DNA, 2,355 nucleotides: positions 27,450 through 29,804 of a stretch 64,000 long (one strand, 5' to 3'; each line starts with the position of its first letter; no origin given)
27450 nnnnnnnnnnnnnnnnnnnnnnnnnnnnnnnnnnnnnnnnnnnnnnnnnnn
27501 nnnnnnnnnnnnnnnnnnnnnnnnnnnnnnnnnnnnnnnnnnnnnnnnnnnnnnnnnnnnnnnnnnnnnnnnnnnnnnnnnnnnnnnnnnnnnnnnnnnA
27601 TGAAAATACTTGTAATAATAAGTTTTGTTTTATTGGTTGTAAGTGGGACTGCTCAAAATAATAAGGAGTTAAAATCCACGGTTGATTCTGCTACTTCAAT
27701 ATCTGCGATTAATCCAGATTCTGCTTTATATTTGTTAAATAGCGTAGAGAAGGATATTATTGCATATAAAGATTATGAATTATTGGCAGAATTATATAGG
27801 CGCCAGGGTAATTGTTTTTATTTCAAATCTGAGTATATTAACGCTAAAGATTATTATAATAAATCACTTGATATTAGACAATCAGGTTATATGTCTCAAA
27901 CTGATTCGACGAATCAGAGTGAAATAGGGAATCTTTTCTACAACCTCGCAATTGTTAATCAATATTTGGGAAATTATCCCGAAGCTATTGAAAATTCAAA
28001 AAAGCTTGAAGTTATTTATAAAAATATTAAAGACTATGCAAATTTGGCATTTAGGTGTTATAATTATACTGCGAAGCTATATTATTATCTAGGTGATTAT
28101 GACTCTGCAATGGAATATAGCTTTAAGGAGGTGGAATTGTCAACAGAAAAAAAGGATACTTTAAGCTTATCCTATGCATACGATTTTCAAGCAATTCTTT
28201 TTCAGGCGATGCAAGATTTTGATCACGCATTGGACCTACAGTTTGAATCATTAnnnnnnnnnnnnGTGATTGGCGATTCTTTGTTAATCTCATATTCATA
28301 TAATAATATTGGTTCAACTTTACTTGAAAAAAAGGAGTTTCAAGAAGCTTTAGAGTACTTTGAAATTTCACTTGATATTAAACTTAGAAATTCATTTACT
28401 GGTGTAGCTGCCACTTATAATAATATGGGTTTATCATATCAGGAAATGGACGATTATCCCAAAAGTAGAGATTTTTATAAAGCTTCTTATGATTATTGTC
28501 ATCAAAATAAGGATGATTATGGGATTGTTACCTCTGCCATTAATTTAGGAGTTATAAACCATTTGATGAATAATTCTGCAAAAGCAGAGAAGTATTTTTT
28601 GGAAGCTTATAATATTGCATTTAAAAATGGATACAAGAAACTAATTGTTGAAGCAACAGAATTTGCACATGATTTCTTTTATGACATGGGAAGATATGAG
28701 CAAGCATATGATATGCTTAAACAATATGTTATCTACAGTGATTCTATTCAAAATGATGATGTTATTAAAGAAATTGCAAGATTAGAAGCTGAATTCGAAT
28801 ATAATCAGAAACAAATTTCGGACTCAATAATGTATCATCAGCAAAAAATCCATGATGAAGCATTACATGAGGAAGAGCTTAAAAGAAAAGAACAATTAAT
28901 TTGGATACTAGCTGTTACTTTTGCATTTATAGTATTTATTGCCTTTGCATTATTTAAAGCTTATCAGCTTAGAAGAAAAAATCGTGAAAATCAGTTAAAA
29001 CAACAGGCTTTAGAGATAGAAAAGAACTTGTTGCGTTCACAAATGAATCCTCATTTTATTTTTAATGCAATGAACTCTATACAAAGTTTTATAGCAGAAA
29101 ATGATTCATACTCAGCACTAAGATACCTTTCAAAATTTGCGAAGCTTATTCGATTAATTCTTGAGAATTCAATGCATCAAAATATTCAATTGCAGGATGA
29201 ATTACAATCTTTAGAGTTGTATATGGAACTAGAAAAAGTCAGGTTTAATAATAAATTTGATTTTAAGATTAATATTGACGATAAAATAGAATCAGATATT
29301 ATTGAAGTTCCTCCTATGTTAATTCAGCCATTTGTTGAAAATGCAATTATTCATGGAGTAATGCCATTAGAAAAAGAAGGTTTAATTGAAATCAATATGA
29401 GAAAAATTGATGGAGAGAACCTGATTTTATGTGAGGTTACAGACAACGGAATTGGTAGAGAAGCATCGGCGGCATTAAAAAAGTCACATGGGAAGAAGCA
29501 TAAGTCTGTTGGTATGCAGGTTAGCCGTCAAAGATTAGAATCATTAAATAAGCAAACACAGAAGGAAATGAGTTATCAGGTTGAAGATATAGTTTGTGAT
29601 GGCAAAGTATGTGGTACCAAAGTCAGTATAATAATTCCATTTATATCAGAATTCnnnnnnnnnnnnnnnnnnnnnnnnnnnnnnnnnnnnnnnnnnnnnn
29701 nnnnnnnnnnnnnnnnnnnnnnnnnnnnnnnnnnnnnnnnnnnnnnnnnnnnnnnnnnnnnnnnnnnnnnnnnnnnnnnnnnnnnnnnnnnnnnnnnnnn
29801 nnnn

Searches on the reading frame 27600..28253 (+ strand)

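Call 68: search_protein_families(library=pfam, proteins=[window:27600-28253:+], max_evalue=0.00001)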
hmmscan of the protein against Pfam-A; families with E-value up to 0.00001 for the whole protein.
window:27600-28253:+ (218 aa): 3 families
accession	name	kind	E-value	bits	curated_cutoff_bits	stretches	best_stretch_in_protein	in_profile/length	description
PF13424.12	TPR_12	-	4.1e-14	53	30.1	1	110-173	3-67/77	Tetratricopeptide repeat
PF00515.34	TPR_1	-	4e-09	36.3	27.8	0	63-93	1-31/34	Tetratricopeptide repeat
PF07719.23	TPR_2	-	1.6e-08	34.5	27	0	63-92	1-30/34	Tetratricopeptide repeat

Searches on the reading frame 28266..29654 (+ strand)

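Call 68: search_protein_families(library=pfam, proteins=[window:28266-29654:+], max_evalue=0.00001)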
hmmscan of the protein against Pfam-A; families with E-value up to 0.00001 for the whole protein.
window:28266-29654:+ (463 aa): 6 families
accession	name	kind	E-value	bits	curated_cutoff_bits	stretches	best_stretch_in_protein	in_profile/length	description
PF06580.19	His_kinase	-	5.1e-20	71.9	25.2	1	253-331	3-81/81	Histidine kinase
PF13424.12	TPR_12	-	6e-19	68.4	30.1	1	47-118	2-75/77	Tetratricopeptide repeat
PF13374.12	TPR_10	-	2e-10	40.8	27.5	0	11-37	4-30/42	Tetratricopeptide repeat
PF07719.23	TPR_2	-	3.5e-09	36.5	27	0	11-38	3-30/34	Tetratricopeptide repeat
PF00515.34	TPR_1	-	3.7e-09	36.5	27.8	0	10-38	2-30/34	Tetratricopeptide repeat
PF13181.12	TPR_8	-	1.3e-08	34.8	25.7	0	11-38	3-30/34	Tetratricopeptide repeat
